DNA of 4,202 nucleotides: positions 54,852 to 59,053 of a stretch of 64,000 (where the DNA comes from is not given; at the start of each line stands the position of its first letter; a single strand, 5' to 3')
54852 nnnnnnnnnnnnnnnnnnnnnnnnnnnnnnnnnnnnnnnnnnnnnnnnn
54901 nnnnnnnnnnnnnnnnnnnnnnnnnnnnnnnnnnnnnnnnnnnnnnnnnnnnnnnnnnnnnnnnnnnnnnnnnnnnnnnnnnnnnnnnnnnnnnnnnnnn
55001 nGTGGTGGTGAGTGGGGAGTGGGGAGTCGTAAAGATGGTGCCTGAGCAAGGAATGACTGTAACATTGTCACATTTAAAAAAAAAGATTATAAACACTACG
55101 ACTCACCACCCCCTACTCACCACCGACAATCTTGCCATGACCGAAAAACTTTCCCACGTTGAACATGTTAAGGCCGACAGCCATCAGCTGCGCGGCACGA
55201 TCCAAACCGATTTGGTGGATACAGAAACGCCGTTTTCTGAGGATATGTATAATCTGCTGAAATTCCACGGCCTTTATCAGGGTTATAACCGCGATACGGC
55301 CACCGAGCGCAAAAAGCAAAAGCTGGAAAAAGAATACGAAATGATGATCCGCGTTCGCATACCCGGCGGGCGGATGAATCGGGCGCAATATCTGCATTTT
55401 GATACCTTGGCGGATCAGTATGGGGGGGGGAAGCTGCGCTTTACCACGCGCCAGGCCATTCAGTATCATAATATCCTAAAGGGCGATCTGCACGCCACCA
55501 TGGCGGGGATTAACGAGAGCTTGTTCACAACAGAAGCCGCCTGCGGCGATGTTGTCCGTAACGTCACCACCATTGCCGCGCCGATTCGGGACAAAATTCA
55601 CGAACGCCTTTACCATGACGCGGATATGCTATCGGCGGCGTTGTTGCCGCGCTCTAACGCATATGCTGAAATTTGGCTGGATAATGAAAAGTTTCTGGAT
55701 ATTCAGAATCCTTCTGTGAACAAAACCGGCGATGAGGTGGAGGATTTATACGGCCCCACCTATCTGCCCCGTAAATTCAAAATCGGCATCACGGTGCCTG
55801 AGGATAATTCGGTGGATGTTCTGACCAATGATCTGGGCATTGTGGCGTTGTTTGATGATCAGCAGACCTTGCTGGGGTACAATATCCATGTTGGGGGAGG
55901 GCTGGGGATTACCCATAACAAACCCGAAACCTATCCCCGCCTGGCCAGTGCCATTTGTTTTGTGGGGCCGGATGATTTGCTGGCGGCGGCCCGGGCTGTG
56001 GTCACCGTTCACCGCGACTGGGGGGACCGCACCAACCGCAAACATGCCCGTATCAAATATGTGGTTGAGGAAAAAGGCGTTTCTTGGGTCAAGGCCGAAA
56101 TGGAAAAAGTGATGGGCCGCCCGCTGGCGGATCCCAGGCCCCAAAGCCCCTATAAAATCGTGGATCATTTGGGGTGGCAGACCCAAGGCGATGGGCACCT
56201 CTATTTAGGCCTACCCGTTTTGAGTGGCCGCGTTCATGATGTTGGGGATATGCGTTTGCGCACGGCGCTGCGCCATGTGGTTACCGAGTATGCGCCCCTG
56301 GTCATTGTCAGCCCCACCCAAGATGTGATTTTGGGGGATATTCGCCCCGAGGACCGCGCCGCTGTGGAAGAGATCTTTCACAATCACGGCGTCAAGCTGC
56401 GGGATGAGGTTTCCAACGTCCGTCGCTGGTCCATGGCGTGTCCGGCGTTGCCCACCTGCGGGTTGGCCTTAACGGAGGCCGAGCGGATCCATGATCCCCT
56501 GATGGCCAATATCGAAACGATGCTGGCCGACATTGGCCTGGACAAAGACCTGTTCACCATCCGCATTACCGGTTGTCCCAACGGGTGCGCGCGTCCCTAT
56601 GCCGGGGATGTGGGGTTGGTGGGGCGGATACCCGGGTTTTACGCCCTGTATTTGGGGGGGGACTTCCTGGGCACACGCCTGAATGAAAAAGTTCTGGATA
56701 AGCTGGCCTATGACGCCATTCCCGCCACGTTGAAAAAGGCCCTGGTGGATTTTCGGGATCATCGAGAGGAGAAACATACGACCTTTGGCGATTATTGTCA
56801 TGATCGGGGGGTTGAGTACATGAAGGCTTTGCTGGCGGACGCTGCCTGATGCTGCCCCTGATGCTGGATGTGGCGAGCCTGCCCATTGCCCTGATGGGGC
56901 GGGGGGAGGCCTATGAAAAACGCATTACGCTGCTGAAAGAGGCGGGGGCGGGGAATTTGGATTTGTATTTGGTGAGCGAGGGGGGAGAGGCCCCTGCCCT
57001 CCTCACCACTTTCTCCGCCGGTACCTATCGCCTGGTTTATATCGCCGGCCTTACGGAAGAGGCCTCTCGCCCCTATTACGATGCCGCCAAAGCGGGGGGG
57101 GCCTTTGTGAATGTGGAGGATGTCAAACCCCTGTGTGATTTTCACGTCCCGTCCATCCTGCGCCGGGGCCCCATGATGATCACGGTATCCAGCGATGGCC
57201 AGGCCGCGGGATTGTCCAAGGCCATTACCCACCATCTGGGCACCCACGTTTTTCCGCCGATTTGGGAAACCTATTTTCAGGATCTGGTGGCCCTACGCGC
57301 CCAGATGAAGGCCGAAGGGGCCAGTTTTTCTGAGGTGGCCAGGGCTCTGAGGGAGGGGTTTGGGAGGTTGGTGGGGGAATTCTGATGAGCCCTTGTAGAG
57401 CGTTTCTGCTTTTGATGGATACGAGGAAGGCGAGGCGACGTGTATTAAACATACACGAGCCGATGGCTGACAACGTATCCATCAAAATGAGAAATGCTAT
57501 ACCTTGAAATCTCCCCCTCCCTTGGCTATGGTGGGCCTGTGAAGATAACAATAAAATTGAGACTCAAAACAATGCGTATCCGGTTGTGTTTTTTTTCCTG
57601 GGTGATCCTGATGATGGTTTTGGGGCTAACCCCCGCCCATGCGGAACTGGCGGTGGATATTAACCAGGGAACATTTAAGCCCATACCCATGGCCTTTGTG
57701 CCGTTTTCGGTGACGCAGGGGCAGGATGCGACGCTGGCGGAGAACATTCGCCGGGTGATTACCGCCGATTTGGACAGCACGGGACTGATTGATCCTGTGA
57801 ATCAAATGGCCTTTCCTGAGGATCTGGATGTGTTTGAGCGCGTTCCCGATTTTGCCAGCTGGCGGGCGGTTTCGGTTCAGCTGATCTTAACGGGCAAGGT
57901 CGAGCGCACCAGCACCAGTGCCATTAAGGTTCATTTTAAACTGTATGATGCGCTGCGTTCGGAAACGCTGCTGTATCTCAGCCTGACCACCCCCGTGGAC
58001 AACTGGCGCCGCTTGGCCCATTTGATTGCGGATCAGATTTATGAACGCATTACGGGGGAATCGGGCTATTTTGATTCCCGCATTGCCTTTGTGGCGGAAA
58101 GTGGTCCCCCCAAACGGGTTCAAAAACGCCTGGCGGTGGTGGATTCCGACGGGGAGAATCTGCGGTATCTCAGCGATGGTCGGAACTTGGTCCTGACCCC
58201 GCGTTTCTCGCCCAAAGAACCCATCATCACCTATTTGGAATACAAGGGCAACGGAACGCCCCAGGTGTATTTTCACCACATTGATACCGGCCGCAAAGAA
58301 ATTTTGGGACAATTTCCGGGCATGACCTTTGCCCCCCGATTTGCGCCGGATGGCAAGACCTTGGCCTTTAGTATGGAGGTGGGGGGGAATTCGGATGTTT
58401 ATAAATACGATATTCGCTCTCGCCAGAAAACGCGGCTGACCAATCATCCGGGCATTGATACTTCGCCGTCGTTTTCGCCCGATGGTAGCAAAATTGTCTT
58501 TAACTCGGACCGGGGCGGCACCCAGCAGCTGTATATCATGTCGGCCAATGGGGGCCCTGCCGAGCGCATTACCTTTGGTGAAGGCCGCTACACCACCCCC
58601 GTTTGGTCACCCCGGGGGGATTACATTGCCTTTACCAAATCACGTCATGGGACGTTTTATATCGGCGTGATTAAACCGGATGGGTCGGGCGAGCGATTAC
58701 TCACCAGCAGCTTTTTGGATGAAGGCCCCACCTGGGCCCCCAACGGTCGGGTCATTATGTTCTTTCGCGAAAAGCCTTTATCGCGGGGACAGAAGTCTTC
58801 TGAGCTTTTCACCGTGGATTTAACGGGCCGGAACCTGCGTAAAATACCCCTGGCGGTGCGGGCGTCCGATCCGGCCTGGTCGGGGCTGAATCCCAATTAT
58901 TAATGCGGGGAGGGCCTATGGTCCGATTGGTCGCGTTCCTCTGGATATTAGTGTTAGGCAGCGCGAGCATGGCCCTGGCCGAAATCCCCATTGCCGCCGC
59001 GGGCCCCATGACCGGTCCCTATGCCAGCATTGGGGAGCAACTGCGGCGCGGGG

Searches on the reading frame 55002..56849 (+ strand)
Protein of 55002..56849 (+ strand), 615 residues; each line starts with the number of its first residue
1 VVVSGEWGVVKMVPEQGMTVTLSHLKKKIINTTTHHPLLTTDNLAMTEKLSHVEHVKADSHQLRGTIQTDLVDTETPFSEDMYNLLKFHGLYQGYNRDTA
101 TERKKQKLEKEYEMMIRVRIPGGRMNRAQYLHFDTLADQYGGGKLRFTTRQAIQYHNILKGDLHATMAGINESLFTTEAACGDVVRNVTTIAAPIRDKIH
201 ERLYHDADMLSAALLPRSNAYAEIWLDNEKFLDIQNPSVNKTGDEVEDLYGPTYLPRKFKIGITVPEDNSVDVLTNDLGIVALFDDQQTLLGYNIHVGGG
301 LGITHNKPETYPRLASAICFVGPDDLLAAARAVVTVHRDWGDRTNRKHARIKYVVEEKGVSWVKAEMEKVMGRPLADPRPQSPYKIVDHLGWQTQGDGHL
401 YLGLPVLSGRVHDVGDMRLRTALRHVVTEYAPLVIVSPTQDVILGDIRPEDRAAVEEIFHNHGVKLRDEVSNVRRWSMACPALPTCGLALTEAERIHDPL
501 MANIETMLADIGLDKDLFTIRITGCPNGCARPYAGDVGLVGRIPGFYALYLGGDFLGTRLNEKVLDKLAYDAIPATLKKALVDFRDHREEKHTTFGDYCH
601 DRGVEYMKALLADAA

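Call 45: search_protein_families(library=pfam, proteins=[window:55002-56849:+], max_evalue=0.00001)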
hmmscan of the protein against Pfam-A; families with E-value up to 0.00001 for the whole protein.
window:55002-56849:+ (615 aa): 2 families
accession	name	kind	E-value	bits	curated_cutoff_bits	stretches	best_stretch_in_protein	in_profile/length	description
PF01077.27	NIR_SIR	-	2.5e-48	163.9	27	2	208-374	4-157/158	Nitrite and sulphite reductase 4Fe-4S domain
PF03460.22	NIR_SIR_ferr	-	1.8e-22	79.3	24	1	110-172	5-68/69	Nitrite/Sulfite reductase ferredoxin-like half domain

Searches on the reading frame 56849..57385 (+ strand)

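Call 45: search_protein_families(library=pfam, proteins=[window:56849-57385:+], max_evalue=0.00001)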
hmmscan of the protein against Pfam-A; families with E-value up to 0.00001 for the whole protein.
window:56849-57385:+ (178 aa): 1 family
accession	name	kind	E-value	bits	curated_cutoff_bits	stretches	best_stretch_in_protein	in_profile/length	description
PF13241.12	NAD_binding_7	-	5.7e-08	33.7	22.1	1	4-102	1-104/104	Putative NAD(P)-binding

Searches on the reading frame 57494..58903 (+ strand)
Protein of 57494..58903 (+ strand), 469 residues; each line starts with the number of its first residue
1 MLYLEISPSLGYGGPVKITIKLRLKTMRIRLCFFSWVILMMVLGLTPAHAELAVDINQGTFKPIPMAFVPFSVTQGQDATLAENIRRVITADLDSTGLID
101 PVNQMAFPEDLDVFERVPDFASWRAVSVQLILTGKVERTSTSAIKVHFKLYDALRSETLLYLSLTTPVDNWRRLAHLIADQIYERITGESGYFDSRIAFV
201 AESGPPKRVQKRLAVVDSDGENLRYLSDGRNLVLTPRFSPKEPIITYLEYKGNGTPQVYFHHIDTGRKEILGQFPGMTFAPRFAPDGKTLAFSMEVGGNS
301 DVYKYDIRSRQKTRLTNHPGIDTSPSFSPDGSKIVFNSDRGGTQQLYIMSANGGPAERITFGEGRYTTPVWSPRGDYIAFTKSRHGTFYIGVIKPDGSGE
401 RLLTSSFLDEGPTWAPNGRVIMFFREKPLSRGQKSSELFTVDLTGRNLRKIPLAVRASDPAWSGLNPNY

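Call 45: search_protein_families(library=pfam, proteins=[window:57494-58903:+], max_evalue=0.00001)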
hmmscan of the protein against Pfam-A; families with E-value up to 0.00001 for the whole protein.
window:57494-58903:+ (469 aa): 3 families
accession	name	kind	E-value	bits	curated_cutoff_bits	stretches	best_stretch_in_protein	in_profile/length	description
PF07676.18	PD40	-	4.3e-35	119.3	20.9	2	313-348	2-38/38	WD40-like Beta Propeller Repeat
PF04052.18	TolB_N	-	6.9e-23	81.2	22.4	1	53-157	2-104/106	TolB amino-terminal domain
PF00930.27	DPPIV_N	-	6.8e-06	25.5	22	0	299-363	22-82/354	Dipeptidyl peptidase IV (DPP IV) N-terminal region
